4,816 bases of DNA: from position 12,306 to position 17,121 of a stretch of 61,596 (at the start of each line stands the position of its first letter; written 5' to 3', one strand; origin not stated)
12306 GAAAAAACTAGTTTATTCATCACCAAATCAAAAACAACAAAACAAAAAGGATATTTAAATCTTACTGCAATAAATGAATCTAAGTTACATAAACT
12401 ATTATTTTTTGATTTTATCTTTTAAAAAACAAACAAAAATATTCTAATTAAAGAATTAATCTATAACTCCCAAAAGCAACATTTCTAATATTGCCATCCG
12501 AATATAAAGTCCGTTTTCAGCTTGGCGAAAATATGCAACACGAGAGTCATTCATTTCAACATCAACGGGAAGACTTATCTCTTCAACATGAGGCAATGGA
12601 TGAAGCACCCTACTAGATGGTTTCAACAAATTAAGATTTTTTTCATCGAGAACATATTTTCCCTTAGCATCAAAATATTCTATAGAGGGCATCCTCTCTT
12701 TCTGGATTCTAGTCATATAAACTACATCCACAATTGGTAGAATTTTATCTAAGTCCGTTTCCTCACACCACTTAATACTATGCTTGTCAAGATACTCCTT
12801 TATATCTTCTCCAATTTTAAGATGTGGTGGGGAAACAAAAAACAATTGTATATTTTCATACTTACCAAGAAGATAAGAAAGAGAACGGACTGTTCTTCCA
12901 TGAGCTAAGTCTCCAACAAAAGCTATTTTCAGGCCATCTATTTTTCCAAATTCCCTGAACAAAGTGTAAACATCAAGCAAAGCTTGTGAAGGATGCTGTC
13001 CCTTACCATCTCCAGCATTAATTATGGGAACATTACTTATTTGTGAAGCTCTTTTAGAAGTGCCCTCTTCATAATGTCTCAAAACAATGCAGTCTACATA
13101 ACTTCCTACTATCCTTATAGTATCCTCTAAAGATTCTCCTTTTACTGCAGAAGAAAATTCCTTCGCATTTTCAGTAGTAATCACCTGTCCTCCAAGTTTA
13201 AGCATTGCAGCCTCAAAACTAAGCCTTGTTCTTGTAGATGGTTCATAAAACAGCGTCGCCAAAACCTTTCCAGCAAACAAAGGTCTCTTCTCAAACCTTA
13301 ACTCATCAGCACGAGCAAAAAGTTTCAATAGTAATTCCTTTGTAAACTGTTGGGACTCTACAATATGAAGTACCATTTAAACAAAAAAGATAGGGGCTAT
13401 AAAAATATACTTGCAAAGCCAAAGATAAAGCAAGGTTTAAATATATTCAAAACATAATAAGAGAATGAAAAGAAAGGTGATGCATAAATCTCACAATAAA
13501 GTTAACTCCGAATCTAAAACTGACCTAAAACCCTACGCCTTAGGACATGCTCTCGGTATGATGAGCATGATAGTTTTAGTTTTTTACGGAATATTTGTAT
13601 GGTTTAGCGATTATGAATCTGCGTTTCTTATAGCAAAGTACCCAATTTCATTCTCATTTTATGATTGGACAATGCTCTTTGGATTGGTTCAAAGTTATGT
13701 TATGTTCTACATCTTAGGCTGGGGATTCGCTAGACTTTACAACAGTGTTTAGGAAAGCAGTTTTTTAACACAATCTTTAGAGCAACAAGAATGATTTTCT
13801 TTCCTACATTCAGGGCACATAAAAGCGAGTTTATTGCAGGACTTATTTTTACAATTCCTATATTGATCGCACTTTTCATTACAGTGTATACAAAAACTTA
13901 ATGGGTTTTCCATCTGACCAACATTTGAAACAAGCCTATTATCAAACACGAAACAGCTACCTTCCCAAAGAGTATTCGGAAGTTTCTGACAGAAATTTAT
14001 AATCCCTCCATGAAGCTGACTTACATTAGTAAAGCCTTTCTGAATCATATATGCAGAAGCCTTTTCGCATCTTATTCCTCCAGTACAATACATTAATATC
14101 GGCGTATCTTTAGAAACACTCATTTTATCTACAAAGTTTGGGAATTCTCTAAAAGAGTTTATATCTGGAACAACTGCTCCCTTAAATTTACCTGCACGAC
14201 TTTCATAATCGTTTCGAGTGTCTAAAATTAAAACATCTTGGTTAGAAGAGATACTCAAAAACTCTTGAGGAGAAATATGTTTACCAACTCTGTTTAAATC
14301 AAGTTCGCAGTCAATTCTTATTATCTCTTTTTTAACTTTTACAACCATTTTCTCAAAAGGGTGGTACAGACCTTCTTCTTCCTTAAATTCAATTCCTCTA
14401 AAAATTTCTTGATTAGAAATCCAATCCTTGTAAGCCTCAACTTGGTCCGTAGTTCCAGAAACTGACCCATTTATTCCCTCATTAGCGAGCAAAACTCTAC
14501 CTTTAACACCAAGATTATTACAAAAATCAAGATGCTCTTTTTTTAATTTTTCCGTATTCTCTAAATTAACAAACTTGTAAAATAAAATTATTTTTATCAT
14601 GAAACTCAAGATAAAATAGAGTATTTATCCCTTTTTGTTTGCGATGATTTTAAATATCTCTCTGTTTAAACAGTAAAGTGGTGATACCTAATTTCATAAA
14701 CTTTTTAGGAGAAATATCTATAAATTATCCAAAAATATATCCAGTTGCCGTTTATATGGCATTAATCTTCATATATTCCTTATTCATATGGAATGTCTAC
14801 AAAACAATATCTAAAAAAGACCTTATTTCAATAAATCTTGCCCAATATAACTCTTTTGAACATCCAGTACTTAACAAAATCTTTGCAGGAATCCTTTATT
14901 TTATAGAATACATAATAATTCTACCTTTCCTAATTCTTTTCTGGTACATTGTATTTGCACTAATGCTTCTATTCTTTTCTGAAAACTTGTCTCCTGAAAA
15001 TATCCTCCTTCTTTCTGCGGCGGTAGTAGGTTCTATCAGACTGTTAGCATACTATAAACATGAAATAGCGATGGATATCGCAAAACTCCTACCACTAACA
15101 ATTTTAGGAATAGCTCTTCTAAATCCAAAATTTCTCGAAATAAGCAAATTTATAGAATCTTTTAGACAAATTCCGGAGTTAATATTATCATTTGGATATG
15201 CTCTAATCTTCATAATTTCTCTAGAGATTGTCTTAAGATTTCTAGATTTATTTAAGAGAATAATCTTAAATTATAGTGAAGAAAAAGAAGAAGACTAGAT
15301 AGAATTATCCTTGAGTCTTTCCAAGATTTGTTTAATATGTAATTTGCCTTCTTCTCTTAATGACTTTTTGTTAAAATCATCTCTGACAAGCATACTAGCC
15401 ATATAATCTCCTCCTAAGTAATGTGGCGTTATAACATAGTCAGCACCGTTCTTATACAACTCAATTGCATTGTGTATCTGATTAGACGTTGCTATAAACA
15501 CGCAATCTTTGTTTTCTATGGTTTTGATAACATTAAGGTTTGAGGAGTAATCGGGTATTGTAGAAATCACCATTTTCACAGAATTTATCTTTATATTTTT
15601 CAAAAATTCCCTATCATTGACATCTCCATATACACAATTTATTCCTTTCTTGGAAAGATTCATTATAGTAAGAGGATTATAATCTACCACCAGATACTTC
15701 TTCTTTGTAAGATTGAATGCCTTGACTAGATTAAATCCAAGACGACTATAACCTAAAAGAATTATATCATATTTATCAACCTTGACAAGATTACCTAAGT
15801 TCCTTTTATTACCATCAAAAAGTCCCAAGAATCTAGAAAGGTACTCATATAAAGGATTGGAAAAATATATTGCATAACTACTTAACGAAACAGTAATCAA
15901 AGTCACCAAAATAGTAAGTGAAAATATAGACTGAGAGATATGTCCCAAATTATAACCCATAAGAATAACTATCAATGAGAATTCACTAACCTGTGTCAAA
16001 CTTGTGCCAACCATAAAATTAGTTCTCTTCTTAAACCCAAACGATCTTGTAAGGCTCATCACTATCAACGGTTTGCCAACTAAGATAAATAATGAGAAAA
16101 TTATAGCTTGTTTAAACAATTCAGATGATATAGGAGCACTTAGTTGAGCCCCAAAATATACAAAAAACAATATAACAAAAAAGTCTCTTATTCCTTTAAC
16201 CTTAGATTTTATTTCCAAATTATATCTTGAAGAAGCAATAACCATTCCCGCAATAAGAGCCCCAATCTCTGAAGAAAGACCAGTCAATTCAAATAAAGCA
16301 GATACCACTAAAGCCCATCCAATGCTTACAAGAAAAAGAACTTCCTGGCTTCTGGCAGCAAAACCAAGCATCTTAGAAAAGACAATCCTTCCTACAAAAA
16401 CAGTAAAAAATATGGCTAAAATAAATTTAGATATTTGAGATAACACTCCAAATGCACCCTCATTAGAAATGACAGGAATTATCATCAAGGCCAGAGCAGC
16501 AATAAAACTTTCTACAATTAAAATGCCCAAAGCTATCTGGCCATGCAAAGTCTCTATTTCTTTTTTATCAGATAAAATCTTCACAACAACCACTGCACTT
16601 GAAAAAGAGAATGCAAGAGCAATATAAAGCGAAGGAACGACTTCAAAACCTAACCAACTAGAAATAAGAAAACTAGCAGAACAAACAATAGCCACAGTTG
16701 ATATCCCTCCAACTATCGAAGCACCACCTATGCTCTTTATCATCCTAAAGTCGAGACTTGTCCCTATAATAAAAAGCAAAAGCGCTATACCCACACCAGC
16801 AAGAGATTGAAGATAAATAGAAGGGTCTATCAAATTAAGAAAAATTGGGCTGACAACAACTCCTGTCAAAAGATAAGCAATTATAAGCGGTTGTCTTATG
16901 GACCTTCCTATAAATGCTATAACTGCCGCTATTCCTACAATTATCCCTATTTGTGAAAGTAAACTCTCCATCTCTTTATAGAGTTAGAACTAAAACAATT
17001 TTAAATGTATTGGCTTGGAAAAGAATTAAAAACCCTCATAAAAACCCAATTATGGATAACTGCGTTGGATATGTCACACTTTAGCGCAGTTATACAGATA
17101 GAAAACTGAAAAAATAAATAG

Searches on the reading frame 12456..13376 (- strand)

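Call 30: search_protein_families(library=pfam, max_evalue=0.001, proteins=[window:12456-13376:-])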
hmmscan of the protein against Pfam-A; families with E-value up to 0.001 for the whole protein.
window:12456-13376:- (306 aa): 2 families
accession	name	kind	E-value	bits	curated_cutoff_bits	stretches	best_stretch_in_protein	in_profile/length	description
PF02729.26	OTCace_N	-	1.8e-43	148.6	29.9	1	4-139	2-146/148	Aspartate/ornithine carbamoyltransferase, carbamoyl-P binding domain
PF00185.30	OTCace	-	7.2e-26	91.6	29.4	1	147-299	1-156/157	Aspartate/ornithine carbamoyltransferase, Asp/Orn binding domain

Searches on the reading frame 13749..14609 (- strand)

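Call 30: search_protein_families(library=pfam, max_evalue=0.001, proteins=[window:13749-14609:-])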
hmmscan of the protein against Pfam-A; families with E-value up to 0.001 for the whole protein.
window:13749-14609:- (286 aa): 3 families
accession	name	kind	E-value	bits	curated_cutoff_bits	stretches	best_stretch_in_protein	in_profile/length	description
PF17773.7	UPF0176_N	-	3.8e-29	101.4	26.2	1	6-96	2-92/92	UPF0176 acylphosphatase like domain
PF12368.13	Rhodanese_C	-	6.3e-17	62.1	26.9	1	216-280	1-65/66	Rhodanase C-terminal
PF00581.25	Rhodanese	-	6.2e-11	43.1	22.2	1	113-207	1-100/102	Rhodanese-like domain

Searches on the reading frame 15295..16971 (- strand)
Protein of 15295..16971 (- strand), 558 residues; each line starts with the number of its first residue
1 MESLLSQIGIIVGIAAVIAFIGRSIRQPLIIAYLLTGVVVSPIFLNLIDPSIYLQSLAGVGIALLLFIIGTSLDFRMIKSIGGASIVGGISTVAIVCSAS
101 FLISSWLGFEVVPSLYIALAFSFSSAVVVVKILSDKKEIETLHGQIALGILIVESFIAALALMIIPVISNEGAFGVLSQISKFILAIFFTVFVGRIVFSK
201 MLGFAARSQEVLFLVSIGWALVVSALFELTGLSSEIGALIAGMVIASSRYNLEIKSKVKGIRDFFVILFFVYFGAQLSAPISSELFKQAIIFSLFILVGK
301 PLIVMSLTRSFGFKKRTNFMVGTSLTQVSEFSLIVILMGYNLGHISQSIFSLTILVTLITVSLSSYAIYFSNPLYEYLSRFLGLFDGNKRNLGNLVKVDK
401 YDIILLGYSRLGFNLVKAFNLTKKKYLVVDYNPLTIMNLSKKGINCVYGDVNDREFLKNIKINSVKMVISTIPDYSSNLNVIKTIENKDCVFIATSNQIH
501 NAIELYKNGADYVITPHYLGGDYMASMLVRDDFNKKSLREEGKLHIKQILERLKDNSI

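Call 30: search_protein_families(library=pfam, max_evalue=0.001, proteins=[window:15295-16971:-])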
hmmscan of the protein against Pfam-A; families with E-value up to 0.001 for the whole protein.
window:15295-16971:- (558 aa): 2 families
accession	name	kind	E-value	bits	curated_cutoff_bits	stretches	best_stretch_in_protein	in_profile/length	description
PF00999.27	Na_H_Exchanger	-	2.1e-54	185.3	26.2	1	15-362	4-363/375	Sodium/hydrogen exchanger, transmembrane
PF02254.24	TrkA_N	-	5.9e-20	72.2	23.8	1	403-516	1-116/116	TrkA-N domain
